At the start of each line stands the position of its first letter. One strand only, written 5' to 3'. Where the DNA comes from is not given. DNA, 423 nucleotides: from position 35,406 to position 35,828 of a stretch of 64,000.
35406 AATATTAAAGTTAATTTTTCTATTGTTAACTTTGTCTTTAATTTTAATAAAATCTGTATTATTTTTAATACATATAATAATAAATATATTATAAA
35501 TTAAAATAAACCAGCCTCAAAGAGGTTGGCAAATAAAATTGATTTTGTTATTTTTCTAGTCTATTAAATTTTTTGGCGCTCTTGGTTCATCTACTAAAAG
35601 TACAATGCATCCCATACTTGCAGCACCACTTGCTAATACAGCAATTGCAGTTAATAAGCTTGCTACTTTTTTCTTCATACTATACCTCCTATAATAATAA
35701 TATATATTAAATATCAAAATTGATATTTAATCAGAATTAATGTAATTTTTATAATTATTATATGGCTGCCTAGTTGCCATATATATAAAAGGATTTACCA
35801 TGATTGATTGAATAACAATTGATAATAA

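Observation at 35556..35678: Unannotated 40-aa AgrD-like ORF; predicted AIP core around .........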

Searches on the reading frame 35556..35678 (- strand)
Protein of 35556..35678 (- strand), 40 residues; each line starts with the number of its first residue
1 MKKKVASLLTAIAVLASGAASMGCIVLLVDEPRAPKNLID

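Call 3: search_protein_families(library=pfam, proteins=[window:35556-35678:-], max_evalue=1)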
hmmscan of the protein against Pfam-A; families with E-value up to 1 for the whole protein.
window:35556-35678:- (40 aa): 0 families

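Call 4: search_protein_families(library=ncbifam, proteins=[window:35556-35678:-], max_evalue=1)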
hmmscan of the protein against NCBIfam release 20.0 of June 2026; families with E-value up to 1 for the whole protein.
window:35556-35678:- (40 aa): 1 family
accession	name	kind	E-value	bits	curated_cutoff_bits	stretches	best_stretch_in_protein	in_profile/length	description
TIGR04223.1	quorum_AgrD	subfamily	0.0069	16.5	19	1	3-39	5-37/38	AgrD family cyclic lactone autoinducer peptide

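Call 6: find_homologous_proteins(query=window:35559-35678:-, max_evalue=10)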
Query seq(40 aa) (40 aa): 12 proteins with E <= 10 among 12 candidates.
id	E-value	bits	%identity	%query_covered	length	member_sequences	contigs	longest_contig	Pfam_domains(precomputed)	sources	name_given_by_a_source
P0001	3.8e-16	73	100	100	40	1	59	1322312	-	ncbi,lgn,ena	-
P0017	5.0e-14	67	93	100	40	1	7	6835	-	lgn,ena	-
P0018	1.1e-13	66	88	100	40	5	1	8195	-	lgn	-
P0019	1.5e-13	65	90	100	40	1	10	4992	-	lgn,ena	-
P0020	5.2e-13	64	85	100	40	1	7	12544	-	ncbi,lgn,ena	-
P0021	1.1e-12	63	85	100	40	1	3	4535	-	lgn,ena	-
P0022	1.5e-12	62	83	100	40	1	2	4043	-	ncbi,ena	-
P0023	4.7e-12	61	80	100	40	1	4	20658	-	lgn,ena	-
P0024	9.0e-11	57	80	100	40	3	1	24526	-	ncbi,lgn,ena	-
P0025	2.9e-10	56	78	93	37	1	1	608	-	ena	-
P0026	1.9e-9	53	73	100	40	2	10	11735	-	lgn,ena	-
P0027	3.1e-6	43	77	78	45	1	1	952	-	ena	-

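Call 8: find_encoding_contigs(protein=P0001, flank=6000, max_places=6)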
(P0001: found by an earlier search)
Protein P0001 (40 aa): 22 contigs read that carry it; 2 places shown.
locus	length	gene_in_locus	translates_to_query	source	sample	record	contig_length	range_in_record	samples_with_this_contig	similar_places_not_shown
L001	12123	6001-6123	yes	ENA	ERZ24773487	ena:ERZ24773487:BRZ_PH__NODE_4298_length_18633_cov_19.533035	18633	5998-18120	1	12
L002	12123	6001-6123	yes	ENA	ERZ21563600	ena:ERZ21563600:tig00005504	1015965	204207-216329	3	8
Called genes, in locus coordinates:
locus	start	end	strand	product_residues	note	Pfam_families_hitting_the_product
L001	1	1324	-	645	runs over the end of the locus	-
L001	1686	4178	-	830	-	PF07517:SecA_DEAD, PF00270:DEAD (weak), PF01043:SecA_PP_bind, PF21090:P-loop_SecA, PF07516:SecA_SW, PF02810:SEC-C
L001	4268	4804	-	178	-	PF02482:Ribosomal_S30AE, PF16321:Ribosom_S30AE_C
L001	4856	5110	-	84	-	PF00313:CSD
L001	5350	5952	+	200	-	PF04647:AgrB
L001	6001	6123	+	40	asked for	-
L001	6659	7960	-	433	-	PF14501:HATPase_c_5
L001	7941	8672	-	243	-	PF00072:Response_reg (weak), PF04397:LytTR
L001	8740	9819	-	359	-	PF00953:Glycos_transf_4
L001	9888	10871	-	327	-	PF00022:Actin (faint), PF06723:MreB_Mbl, PF00012:HSP70, PF06277:EutA (weak), PF14450:FtsA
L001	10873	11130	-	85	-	PF02796:HTH_7 (weak), PF12116:SpoIIID, PF08279:HTH_11 (weak)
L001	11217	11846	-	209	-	PF01551:Peptidase_M23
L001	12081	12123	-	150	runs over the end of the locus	PF02502:LacAB_rpiB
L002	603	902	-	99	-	PF03819:MazG (weak), PF12643:MazG-like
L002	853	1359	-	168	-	-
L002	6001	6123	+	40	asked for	-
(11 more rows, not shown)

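Call 33: search_protein_families(library=ncbifam, alignment_id=A4, max_evalue=1)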
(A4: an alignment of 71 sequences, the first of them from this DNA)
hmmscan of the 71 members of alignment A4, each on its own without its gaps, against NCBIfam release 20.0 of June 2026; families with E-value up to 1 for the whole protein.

A. member 1, seq(40 aa): 1 family
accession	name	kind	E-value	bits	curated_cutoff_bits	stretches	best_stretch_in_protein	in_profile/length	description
TIGR04223.1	quorum_AgrD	subfamily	0.0069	16.5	19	1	3-39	5-37/38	AgrD family cyclic lactone autoinducer peptide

B. families by the number of members that match (of 71 scanned): 19 families
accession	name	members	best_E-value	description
TIGR04223.1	quorum_AgrD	51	8.3e-09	AgrD family cyclic lactone autoinducer peptide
TIGR04361.1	TrbK_Ti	7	0.014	entry exclusion protein TrbK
NF038029.1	LP_plasma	5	0.0017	lipoprotein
NF038030.1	spiralin_LP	3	0.039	spiralin lipoprotein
NF053619.1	BT1927_fam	3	0.073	BT1927 family outer membrane S-layer protein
NF033801.3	NprX_fam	3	0.13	NprX family peptide pheromone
NF002794.0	PRK02925.1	2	0.0046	glucuronate isomerase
NF003987.0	PRK05471.1-6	2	0.059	CDP-diacylglycerol diphosphatase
NF047847.2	SS_mature_LptM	2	0.21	LPS translocon maturation chaperone LptM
TIGR04200.2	targ_of_XrtJ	1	0.01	PExPT-CTERM protein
TIGR04429.1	Phr_nterm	1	0.035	Phr family secreted Rap phosphatase inhibitor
NF000467.1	FosG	1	0.035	FosG family fosfomycin resistance glutathione transferase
TIGR02184.2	Myco_arth_vir_N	1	0.068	MspA/MspB/MIB-like signal-anchor domain-contatining protein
TIGR02665.1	molyb_mobA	1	0.072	molybdenum cofactor guanylyltransferase MobA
NF001541.2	PRK00369.1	1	0.077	dihydroorotase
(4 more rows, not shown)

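Call 34: search_protein_families(library=pfam, alignment_id=A4, max_evalue=1)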
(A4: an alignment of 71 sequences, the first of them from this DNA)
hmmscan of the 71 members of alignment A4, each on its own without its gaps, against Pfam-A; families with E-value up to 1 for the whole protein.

A. member 1, seq(40 aa): 0 families

B. families by the number of members that match (of 71 scanned): 12 families
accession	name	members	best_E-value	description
PF09163.16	Form-deh_trans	9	0.21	Formate dehydrogenase N, transmembrane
PF05931.16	AgrD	7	2.1e-06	Staphylococcal AgrD protein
PF15141.11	UQCC3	6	0.02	Ubiquinol-cytochrome-c reductase complex assembly factor 3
PF04945.19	YHS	2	0.13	YHS domain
PF21823.1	MUCL1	1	0.012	Mucin-like protein 1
PF02028.23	BCCT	1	0.032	BCCT, betaine/carnitine/choline family transporter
PF02614.20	UxaC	1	0.047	Glucuronate isomerase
PF13410.11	GST_C_2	1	0.071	Glutathione S-transferase, C-terminal domain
PF13558.12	SbcC_Walker_B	1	0.076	SbcC/RAD50-like, Walker B motif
PF08139.17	LPAM_1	1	0.15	Prokaryotic membrane lipoprotein lipid attachment site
PF18415.6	HKR_ArcB_TM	1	0.16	Histidine kinase receptor ArcB trans-membrane domain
PF17171.9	GST_C_6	1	0.18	Glutathione S-transferase, C-terminal domain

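Call 41: find_encoding_contigs(protein=P0023, flank=7000, max_places=2)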
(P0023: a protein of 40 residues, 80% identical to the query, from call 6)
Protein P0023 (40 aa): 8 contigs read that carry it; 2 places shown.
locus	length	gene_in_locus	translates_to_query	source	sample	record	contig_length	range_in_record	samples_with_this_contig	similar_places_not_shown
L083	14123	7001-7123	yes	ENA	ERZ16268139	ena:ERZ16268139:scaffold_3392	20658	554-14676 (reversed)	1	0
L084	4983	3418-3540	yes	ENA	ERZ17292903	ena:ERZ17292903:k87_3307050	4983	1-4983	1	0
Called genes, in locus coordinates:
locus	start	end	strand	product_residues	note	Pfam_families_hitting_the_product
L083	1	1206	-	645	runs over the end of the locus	-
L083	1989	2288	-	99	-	PF03819:MazG (weak), PF12643:MazG-like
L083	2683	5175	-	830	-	PF07517:SecA_DEAD, PF00270:DEAD (weak), PF01043:SecA_PP_bind, PF21090:P-loop_SecA, PF07516:SecA_SW, PF02810:SEC-C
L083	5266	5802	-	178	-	PF02482:Ribosomal_S30AE, PF16321:Ribosom_S30AE_C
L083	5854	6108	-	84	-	PF00313:CSD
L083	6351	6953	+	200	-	PF04647:AgrB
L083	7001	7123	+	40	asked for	-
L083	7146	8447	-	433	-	-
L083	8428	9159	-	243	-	PF00072:Response_reg (weak), PF04397:LytTR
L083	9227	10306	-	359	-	PF00953:Glycos_transf_4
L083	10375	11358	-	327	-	PF00022:Actin (faint), PF06723:MreB_Mbl, PF00012:HSP70, PF14450:FtsA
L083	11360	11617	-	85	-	PF02796:HTH_7 (weak), PF12116:SpoIIID, PF08279:HTH_11 (weak)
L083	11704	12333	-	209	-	PF01551:Peptidase_M23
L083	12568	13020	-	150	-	PF02502:LacAB_rpiB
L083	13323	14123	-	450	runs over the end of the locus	?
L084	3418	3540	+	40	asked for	-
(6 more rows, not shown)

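Call 42: find_encoding_contigs(protein=P0024, flank=7000, max_places=2)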
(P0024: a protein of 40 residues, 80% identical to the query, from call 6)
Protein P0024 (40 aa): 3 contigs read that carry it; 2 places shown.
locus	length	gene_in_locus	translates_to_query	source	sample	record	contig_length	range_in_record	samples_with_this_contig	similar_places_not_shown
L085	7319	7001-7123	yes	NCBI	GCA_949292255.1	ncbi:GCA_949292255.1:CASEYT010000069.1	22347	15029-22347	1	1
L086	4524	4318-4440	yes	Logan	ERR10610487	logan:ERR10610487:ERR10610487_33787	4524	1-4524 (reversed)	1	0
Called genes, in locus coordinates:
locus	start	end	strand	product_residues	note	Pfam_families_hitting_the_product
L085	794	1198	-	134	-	PF00293:NUDIX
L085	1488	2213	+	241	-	PF01548:DEDD_Tnp_IS110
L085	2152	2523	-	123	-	PF04383:KilA-N (weak)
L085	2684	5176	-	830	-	PF07517:SecA_DEAD, PF00270:DEAD, PF01043:SecA_PP_bind, PF21090:P-loop_SecA, PF07516:SecA_SW, PF02810:SEC-C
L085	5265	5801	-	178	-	PF02482:Ribosomal_S30AE, PF16321:Ribosom_S30AE_C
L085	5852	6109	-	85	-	PF00313:CSD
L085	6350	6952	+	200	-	PF04647:AgrB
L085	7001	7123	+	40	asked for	-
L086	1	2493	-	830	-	PF07517:SecA_DEAD, PF00270:DEAD, PF01043:SecA_PP_bind, PF21090:P-loop_SecA, PF07516:SecA_SW, PF02810:SEC-C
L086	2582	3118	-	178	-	PF02482:Ribosomal_S30AE, PF16321:Ribosom_S30AE_C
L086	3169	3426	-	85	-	PF00313:CSD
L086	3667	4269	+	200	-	PF04647:AgrB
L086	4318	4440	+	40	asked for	-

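Call 43: find_encoding_contigs(protein=P0020, flank=7000, max_places=3)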
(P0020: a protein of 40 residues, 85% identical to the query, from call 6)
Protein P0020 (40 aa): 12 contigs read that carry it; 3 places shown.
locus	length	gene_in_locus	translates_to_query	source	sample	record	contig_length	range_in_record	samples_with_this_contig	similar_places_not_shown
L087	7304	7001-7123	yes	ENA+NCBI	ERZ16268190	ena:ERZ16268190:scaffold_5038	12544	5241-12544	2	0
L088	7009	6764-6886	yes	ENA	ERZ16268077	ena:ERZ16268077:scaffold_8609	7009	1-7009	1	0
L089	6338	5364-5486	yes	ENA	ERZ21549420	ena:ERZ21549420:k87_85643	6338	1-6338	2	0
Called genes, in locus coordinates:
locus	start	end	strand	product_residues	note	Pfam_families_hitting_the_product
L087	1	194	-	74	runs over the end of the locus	PF14657:Arm-DNA-bind_4 (weak)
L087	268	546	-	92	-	-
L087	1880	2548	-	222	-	PF00583:Acetyltransf_1 (weak), PF13302:Acetyltransf_3 (weak)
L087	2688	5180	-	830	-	PF07517:SecA_DEAD, PF00270:DEAD (weak), PF01043:SecA_PP_bind, PF21090:P-loop_SecA, PF07516:SecA_SW, PF02810:SEC-C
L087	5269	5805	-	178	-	PF02482:Ribosomal_S30AE, PF16321:Ribosom_S30AE_C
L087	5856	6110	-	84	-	PF00313:CSD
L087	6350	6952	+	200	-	PF04647:AgrB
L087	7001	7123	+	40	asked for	-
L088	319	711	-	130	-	-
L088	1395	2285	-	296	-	PF04383:KilA-N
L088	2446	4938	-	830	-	PF07517:SecA_DEAD, PF00270:DEAD, PF01043:SecA_PP_bind, PF21090:P-loop_SecA, PF07516:SecA_SW, PF02810:SEC-C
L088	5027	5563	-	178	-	PF02482:Ribosomal_S30AE, PF16321:Ribosom_S30AE_C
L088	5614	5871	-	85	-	PF00313:CSD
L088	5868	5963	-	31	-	-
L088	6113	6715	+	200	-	PF04647:AgrB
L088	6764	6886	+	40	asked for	-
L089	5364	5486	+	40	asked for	-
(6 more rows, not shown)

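Call 53: search_solved_structures(query=A4, max_evalue=10, show_alignments=2)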
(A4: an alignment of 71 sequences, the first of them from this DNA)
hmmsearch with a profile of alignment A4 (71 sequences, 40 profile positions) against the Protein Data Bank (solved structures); distinct sequences matched with E-value up to 10: 2.
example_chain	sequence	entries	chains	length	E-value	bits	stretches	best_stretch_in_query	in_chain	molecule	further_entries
6lg1_A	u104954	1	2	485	0.47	13.5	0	15-28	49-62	LpCGTa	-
9cxr_AA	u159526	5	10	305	4.3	10.4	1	20-35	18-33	Poly(hexamethylene adipamide) hydrolase | Poly (Hexamethylene adipamide) hydrolase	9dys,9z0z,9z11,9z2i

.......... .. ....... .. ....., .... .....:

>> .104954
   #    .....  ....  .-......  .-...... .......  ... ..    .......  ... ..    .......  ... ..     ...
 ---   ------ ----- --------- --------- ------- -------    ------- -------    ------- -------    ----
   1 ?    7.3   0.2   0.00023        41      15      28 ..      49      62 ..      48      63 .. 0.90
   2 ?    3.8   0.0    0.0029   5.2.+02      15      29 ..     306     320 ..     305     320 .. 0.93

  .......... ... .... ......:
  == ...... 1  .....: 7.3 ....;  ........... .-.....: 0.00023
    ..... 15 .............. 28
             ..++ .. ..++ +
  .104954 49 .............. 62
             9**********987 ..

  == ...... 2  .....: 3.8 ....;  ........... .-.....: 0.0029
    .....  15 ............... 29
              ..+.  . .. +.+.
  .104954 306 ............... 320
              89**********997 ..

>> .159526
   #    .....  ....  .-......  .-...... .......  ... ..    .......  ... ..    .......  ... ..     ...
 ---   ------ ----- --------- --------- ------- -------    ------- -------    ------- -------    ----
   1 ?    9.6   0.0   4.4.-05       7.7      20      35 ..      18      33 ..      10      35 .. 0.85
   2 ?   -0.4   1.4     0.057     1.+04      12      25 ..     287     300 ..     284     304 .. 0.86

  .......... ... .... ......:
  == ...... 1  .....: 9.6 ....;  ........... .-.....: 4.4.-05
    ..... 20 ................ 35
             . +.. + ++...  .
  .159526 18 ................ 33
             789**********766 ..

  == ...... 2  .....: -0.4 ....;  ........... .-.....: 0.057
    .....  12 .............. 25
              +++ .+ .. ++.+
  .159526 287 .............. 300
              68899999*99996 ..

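Call 62: find_homologous_proteins(query=A4, max_evalue=0.001)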
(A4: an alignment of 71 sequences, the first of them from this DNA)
Query A4 (71 sequences) (40 aa, profile of the alignment): 1464 proteins with E <= 0.001 among 1974 candidates; the best 120 are listed.
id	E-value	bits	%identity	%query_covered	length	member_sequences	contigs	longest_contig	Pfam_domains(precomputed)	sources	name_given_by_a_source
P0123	2.6e-19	86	63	100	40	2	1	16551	-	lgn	-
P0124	6.2e-19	85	63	100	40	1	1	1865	-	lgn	-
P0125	3.0e-18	83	53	100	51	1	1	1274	-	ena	-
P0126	3.4e-18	83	61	83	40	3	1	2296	-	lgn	-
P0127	5.7e-18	82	59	85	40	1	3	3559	-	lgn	-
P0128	5.9e-18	82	50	95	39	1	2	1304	-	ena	-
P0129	6.6e-18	82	53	95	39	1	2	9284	-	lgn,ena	-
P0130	6.9e-18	82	53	100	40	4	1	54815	-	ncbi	-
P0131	8.4e-18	82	63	100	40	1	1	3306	-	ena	-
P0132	9.3e-18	81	53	95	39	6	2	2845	-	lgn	-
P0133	1.1e-17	81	63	100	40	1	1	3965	-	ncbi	-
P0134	1.3e-17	81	50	100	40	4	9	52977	-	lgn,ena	-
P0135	1.5e-17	81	53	100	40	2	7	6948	-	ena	-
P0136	1.6e-17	81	58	100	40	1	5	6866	-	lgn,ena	-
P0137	1.7e-17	81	63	100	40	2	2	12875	-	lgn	-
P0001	6.3e-17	79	100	100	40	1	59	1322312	-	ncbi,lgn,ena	-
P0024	1.8e-16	77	80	100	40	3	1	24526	-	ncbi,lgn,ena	-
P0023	7.6e-16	75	80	100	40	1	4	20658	-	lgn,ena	-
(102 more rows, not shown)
